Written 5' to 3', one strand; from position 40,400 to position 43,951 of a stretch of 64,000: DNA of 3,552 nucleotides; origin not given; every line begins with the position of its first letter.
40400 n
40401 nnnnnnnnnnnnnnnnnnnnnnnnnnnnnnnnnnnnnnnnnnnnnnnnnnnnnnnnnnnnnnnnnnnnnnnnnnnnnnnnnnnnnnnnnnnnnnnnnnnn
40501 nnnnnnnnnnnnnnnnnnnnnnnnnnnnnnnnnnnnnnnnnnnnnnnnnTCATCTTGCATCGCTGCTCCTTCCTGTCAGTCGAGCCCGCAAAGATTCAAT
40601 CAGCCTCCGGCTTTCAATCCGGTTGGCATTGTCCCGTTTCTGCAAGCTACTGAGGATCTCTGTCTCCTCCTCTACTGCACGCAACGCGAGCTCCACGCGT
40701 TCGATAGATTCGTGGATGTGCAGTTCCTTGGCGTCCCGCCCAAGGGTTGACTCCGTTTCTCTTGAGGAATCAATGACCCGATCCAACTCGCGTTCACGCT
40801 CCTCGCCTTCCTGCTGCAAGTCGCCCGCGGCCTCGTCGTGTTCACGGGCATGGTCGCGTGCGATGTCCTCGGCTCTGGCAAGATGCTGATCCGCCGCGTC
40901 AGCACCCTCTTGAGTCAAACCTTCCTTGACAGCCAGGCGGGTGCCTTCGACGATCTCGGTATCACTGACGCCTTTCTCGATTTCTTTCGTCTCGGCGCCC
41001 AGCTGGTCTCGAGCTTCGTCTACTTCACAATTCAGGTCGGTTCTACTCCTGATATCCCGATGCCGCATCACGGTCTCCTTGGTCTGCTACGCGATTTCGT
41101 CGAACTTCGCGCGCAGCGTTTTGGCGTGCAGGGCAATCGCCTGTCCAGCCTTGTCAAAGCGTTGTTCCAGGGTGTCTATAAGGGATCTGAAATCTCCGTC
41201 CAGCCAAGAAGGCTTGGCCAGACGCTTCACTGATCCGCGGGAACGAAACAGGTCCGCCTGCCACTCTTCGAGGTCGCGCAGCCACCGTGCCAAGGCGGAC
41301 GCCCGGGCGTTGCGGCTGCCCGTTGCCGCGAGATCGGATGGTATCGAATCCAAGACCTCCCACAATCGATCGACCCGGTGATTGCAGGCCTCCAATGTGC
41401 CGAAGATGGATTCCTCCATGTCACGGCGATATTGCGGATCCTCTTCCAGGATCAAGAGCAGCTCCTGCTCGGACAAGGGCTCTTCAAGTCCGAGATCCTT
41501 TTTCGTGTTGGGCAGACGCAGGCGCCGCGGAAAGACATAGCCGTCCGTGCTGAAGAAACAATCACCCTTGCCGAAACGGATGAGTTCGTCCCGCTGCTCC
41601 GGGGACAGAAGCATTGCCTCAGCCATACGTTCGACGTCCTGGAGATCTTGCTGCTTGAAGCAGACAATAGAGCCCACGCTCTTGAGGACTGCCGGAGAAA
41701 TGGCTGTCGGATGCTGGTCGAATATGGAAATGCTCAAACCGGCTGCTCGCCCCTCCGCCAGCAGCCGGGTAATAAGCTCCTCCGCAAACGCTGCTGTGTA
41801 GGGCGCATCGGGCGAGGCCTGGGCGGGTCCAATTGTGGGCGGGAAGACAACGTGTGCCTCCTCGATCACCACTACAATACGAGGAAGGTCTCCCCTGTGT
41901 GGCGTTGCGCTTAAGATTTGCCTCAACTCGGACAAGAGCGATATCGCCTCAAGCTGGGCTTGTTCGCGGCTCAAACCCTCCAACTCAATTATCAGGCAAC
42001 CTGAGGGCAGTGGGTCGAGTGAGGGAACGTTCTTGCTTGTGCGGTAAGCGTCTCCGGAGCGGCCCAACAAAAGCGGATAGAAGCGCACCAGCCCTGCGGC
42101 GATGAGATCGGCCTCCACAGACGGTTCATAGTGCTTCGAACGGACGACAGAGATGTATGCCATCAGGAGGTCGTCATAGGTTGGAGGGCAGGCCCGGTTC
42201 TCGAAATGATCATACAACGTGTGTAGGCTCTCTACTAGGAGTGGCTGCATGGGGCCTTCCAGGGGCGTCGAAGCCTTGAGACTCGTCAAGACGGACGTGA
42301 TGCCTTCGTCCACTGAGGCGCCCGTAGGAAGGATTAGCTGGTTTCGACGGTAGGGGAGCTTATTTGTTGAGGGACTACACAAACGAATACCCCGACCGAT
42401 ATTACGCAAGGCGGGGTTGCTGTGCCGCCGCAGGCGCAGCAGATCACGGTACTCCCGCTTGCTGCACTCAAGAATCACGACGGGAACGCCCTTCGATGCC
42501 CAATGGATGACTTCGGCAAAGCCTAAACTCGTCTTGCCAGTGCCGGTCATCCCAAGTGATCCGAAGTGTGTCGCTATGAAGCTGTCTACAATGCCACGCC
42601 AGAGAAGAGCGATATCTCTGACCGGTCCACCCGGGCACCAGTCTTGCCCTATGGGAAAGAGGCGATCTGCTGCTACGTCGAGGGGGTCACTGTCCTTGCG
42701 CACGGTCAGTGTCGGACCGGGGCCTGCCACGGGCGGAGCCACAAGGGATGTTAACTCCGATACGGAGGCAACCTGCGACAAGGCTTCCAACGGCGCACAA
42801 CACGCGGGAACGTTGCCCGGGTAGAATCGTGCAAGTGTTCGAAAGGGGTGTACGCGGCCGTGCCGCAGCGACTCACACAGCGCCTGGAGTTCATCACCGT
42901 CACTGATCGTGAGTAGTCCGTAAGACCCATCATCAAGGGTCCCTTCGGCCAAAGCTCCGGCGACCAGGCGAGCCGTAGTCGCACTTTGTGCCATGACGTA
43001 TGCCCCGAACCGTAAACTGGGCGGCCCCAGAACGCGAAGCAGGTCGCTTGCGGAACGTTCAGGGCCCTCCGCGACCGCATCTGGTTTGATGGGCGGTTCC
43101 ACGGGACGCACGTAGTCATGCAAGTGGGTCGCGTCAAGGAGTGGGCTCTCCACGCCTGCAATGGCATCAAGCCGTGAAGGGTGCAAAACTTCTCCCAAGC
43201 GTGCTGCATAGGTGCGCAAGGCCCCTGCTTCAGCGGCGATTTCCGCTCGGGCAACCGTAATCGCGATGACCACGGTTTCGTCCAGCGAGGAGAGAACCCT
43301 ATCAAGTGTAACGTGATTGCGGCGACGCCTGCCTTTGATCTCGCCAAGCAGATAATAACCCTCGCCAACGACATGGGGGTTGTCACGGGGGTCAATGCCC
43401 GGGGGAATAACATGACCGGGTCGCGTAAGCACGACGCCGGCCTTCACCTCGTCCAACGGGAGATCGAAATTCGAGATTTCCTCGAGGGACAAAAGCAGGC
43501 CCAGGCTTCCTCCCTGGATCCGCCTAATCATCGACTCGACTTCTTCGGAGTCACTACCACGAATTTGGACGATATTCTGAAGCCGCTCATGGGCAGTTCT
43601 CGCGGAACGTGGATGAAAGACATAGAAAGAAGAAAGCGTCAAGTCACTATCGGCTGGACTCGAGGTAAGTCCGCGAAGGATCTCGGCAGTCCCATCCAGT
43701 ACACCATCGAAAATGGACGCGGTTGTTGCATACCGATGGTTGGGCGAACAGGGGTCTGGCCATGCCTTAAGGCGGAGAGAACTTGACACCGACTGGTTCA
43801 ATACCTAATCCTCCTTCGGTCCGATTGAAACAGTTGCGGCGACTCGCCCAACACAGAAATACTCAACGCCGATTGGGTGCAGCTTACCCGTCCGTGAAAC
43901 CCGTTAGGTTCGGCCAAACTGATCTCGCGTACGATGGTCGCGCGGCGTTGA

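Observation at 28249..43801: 15-gene translationally coupled operon with two FtsK/HerA-family ATPases, Lon-like protease, kinase, beta-propeller and membrane protein: candidate undescribed conflict system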

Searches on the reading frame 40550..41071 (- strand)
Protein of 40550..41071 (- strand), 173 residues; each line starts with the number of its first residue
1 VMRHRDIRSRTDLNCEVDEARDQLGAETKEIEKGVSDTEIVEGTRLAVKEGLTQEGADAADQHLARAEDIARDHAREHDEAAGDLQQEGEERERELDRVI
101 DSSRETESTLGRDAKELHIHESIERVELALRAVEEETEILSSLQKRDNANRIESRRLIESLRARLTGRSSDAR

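Call 5: search_protein_families(library=pfam, max_evalue=0.1, proteins=[window:40550-41071:-])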
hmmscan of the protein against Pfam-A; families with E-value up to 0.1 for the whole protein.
window:40550-41071:- (173 aa): 0 families

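Call 8: search_protein_families(library=padloc, max_evalue=0.01, proteins=[window:40550-41071:-])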
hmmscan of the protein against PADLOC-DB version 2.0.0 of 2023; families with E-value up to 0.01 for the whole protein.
window:40550-41071:- (173 aa): 0 families

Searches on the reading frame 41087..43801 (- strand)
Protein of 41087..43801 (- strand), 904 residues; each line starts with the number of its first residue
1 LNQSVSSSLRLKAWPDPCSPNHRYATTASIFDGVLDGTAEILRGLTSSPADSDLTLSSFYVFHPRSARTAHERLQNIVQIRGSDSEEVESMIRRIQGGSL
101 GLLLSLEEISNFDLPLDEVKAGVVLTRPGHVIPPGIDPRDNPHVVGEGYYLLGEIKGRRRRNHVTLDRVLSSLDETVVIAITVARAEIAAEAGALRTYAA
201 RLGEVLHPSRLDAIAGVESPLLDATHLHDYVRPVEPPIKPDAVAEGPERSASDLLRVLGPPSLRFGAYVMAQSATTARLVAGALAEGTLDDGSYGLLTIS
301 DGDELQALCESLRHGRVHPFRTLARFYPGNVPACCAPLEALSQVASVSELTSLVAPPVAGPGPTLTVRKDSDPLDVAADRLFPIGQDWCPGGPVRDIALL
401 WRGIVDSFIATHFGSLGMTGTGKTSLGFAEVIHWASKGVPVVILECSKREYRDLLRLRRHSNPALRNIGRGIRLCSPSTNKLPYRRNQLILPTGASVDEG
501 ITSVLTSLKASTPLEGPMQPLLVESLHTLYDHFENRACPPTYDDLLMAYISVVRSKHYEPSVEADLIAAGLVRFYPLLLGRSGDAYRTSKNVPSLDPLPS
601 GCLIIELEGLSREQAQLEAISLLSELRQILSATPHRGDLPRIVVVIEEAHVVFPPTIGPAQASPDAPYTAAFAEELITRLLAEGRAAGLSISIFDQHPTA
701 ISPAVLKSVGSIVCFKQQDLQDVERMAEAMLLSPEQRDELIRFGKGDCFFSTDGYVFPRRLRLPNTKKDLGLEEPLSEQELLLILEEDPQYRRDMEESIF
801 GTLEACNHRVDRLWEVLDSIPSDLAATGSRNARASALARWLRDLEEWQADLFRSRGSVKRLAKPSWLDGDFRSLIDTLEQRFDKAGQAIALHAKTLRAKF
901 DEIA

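Call 5: search_protein_families(library=pfam, max_evalue=0.1, proteins=[window:41087-43801:-])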
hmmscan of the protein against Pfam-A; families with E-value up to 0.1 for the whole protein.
window:41087-43801:- (904 aa): 1 family
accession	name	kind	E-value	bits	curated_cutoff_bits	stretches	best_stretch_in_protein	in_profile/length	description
PF01935.23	DUF87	-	0.0044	17.6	23.2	1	405-465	18-69/220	Helicase HerA, central domain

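Call 8: search_protein_families(library=padloc, max_evalue=0.01, proteins=[window:41087-43801:-])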
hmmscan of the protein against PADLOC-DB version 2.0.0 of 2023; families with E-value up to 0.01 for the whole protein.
window:41087-43801:- (904 aa): 7 families
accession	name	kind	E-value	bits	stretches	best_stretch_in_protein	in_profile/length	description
PDLC04140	mad8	-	2.5e-12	45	1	411-751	28-287/314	mads_8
PDLC01055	HerA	-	4.3e-08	30.4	1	636-756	412-517/532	Type III coevolved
PDLC04105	HerA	-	5e-07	26.6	1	642-767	420-539/576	-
PDLC04106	HerA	-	3.2e-06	24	1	623-731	495-595/667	-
PDLC04100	HerA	-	1.1e-05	22.3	1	644-730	443-521/580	-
PDLC02185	HerA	-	2.7e-05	21.1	1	605-731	411-528/585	-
PDLC04098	HerA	-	2.9e-05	20.8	1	638-711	525-593/686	-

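Call 15: search_protein_families(library=ncbifam, max_evalue=0.01, proteins=[window:41087-43801:-])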
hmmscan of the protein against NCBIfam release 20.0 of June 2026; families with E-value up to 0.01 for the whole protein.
window:41087-43801:- (904 aa): 3 families
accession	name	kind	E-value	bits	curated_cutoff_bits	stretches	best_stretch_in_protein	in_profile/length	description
NF042943.1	HerA_antiphage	equivalog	4.2e-05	22.3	800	1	642-730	435-515/566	anti-phage-associated helicase HerA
NF053655.1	CedD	equivalog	0.00029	19.6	600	0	673-711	435-473/527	DNA-translocating ATPase CedD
NF033849.1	ser_rich_anae_1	subfamily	0.0017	15.7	650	1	638-728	1015-1101/1163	serine-rich protein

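Call 18: find_homologous_proteins(query=window:41087-43801:-, max_evalue=0.00001)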
Query window:41087-43801:- (904 aa): 3 proteins with E <= 0.00001 among 8000 candidates.
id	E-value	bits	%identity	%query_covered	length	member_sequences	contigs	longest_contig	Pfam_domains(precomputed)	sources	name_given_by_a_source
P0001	0.0e+0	1827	100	90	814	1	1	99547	-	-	-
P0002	4.7e-290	983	52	100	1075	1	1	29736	-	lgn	-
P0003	1.1e-74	270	27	90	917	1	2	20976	-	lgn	-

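Call 19: find_encoding_contigs(protein=P0002, flank=10000, max_places=4)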
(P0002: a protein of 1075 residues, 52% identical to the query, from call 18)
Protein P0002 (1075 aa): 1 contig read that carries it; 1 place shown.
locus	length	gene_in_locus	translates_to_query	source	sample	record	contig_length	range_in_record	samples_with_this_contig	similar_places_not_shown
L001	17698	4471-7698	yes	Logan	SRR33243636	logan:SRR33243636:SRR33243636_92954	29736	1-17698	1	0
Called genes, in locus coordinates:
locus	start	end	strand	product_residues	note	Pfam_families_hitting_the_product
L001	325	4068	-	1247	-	PF05729:NACHT (faint)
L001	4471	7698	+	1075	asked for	-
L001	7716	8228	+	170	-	-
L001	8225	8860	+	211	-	-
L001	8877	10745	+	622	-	-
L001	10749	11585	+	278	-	PF00069:Pkinase, PF07714:PK_Tyr_Ser-Thr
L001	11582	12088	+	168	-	-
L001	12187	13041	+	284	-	-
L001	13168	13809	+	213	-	-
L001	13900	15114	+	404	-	-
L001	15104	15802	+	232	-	-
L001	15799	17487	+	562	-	-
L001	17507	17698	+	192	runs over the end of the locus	-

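Call 20: find_encoding_contigs(protein=P0003, flank=10000, max_places=4)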
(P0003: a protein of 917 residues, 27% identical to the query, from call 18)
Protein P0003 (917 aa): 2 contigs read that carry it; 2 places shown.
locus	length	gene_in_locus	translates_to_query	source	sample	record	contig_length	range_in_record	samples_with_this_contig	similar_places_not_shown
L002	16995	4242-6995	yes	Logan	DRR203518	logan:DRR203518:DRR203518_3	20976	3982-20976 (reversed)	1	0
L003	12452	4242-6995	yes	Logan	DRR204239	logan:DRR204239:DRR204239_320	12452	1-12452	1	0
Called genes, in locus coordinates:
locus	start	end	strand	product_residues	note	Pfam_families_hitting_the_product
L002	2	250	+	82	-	?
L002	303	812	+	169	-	PF00293:NUDIX (weak)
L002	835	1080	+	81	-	-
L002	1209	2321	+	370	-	-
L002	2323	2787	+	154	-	-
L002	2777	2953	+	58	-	-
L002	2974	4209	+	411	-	PF00899:ThiF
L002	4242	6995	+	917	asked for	-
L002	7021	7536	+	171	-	-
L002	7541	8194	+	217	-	-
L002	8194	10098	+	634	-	PF24796:WDR55 (faint), PF24807:WD40_CDC20-Fz (faint), PF25175:Beta-prop_WDR5 (faint), PF23381:Beta-prop_IFT122_1st (faint), PF23410:Beta-prop_VPS8 (faint), PF25171:Beta-prop_WDR36-Utp21_1st (faint)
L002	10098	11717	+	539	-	PF00069:Pkinase, PF07714:PK_Tyr_Ser-Thr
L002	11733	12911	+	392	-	-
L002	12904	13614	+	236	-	-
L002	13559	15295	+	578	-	-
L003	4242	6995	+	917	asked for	-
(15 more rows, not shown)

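Call 38: search_protein_families(library=phrogs, max_evalue=0.01, proteins=[window:41087-43801:-])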
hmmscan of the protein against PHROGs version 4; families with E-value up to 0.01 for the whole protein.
window:41087-43801:- (904 aa): 2 families
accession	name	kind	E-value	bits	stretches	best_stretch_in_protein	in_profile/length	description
phrog_7035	-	unknown function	1.9e-06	27.5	1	604-722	452-563/969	-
phrog_2666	-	head and packaging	5e-06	26.5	1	674-738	441-505/555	terminase large subunit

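Call 85: search_protein_representatives(protein=window:41087-43801:-)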
Query: 904 residues. Proteins with E-value up to 0.001 (for the whole library): 2348; up to 1e-10: 984; up to 1e-30: 182. The best 150 are listed.
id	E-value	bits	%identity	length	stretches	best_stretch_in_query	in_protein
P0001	0.0e+00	1826.7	100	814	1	91-904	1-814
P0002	1.5e-290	982.8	54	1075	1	7-882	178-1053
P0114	7.9e-125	434.5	34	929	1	12-802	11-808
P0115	5.1e-103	362.3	84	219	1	1-201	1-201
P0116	2.9e-96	340.0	30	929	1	21-823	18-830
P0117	6.5e-95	335.5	33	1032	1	11-803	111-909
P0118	7.9e-94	331.9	33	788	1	149-809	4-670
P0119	1.8e-90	320.8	30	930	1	11-807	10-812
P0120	2.8e-89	316.9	32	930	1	10-810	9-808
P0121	5.9e-89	315.8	32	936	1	36-823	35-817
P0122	6.3e-86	305.8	28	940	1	10-820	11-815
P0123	9.8e-85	301.8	29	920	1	13-793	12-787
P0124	1.3e-84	301.4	30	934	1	7-805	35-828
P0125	4.5e-84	299.6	29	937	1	15-810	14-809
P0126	2.0e-83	297.5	30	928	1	3-793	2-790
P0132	6.0e-78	279.4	28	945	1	14-895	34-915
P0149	2.5e-70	254.2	30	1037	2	411-807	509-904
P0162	8.3e-67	242.5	28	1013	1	7-794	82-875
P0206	4.2e-53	197.2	28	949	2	411-774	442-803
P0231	1.9e-44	168.5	29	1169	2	409-792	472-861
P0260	1.1e-35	139.5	32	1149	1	411-793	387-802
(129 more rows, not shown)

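Call 86: find_encoding_contigs(protein=P0114, flank=10000, max_places=2)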
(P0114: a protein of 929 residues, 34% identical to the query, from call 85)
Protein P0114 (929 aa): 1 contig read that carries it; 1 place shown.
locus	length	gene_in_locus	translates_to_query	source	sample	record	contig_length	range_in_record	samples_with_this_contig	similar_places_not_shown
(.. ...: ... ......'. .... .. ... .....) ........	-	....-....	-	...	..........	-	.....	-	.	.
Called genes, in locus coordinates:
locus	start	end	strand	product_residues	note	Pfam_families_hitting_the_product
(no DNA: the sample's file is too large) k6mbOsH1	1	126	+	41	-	?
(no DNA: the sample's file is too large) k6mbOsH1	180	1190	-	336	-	PF02899:Phage_int_SAM_1, PF13495:Phage_int_SAM_4 (weak), PF00589:Phage_integrase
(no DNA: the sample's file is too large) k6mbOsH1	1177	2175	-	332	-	PF00589:Phage_integrase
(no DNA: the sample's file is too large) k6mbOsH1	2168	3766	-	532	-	PF00589:Phage_integrase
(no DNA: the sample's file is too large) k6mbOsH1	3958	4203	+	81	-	-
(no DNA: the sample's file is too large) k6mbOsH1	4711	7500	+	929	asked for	-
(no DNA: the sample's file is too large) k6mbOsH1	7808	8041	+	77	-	-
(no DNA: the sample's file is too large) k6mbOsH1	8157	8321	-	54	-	-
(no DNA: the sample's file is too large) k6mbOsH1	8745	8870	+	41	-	-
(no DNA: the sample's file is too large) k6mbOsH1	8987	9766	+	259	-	PF02195:ParB_N, PF07638:Sigma70_ECF (faint)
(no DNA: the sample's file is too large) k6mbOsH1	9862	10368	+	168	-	-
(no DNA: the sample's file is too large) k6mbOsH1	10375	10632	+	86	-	?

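Call 100: search_solved_structures(query=A8, max_evalue=0.01)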
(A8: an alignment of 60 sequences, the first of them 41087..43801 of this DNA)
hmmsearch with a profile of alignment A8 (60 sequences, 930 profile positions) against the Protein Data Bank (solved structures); distinct sequences matched with E-value up to 0.01: 23.
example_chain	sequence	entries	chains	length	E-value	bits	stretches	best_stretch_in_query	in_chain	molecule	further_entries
8wiv_A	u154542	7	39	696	4.7e-11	44.7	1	634-760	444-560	Helicase HerA central domain-containing protein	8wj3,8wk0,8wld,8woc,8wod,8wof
4d2i_A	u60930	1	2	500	7.1e-10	40.8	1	605-749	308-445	HERA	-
8j4u_M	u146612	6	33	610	9.9e-10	40.3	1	604-764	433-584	Nucleoside triphosphate hydrolase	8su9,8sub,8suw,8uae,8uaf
9x1l_A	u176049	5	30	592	1.7e-09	39.5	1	673-768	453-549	DNA helicase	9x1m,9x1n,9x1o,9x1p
8yho_A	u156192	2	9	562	4.6e-08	34.8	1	612-765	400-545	DUF87 domain-containing protein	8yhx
11kk_A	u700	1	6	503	5e-08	34.7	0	411-444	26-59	HerA like helicase YjgR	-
9c1m_M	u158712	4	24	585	9.6e-08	33.8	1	632-727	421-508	ATP-binding protein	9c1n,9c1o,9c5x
8xau_A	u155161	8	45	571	4.5e-07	31.5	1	630-725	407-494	ATP-binding protein | HerA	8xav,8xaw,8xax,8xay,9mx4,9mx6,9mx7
8ziq_M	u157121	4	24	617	1.2e-06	30.1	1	642-724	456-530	HerA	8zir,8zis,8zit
4uos_A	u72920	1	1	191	0.00071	20.9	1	796-927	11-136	DESIGNED HELICAL BUNDLE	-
7es4_A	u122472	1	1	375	0.0017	19.7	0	591-654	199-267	DNA phosphorothioation-dependent restriction protein DptH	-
2dq3_A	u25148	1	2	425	0.0018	19.6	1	784-871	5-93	Seryl-tRNA synthetase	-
8tw7_3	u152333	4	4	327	0.0036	18.6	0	412-479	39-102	Replication factor C subunit 3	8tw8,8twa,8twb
8fs3_C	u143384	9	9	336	0.0039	18.5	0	412-479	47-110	Replication factor C subunit 3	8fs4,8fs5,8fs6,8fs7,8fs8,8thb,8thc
8dr0_C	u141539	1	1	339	0.004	18.5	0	412-479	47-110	Replication factor C subunit 3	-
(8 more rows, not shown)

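Call 103: search_protein_families(library=pfam, max_evalue=0.01, proteins=[P0114, P0117, P0122, P0132, P0149, P0162, P0206, P0231, P0260])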
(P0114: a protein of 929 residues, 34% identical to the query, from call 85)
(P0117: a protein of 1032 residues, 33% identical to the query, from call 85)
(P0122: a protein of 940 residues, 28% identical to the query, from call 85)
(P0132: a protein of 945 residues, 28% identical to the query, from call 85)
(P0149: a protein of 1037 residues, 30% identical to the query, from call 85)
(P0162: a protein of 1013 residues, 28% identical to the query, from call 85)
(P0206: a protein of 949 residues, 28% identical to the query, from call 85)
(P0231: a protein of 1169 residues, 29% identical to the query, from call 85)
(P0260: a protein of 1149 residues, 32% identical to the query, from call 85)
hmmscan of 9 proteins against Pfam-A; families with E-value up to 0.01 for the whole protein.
P0114 (929 aa): 0 families

P0117 (1032 aa): 0 families

P0122 (940 aa): 0 families

P0132 (945 aa): 1 family
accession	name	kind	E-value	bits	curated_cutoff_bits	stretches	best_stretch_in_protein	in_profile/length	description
PF13401.12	AAA_22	-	0.00071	20.3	27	0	430-463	8-41/130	AAA domain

P0149 (1037 aa): 4 families
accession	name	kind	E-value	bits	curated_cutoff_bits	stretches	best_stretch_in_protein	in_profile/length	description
PF13401.12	AAA_22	-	0.00043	21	27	0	508-546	5-43/130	AAA domain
PF01580.24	FtsK_SpoIIIE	-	0.002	18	24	1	490-555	23-90/221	FtsK/SpoIIIE family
PF01935.23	DUF87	-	0.0057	17.2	23.2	0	496-588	10-95/220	Helicase HerA, central domain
PF09848.15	SLFN-g3_helicase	-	0.0058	16.4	24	0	511-559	4-42/354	Schlafen group 3, DNA/RNA helicase domain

P0162 (1013 aa): 0 families

P0206 (949 aa): 5 families
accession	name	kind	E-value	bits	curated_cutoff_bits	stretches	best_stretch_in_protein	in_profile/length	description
PF13401.12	AAA_22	-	2.5e-05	25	27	0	443-505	7-60/130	AAA domain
PF01580.24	FtsK_SpoIIIE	-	0.0001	22.3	24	1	436-498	34-101/221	FtsK/SpoIIIE family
PF20720.3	nSTAND3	-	0.0004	20.6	27.2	1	441-477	17-53/155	Novel STAND NTPase 3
PF01935.23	DUF87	-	0.0014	19.2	23.2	1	433-584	14-144/220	Helicase HerA, central domain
PF03205.20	MobB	-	0.0052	17.1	26.6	0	444-485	2-43/133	Molybdopterin guanine dinucleotide synthesis protein B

P0231 (1169 aa): 3 families
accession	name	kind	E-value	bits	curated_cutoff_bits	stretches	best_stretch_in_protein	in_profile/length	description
PF01580.24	FtsK_SpoIIIE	-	9.4e-05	22.4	24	1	472-517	39-87/221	FtsK/SpoIIIE family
PF13401.12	AAA_22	-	0.00022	22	27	0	473-511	5-43/130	AAA domain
PF01935.23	DUF87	-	0.0023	18.5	23.2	0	465-563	14-96/220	Helicase HerA, central domain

P0260 (1149 aa): 6 families
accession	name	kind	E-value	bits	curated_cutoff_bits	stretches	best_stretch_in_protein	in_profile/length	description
PF01935.23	DUF87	-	9e-07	29.6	23.2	1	380-634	14-218/220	Helicase HerA, central domain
PF01580.24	FtsK_SpoIIIE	-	0.00012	22.1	24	1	377-430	30-86/221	FtsK/SpoIIIE family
PF13401.12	AAA_22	-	0.00029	21.6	27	0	387-445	6-64/130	AAA domain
PF00270.35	DEAD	-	0.00077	19.7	26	0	386-425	14-55/167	DEAD/DEAH box helicase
PF20720.3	nSTAND3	-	0.0025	18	27.2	1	386-415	17-46/155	Novel STAND NTPase 3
PF00004.35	AAA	-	0.0093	16.9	21.2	0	636-677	43-79/131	ATPase family associated with various cellular activities (AAA)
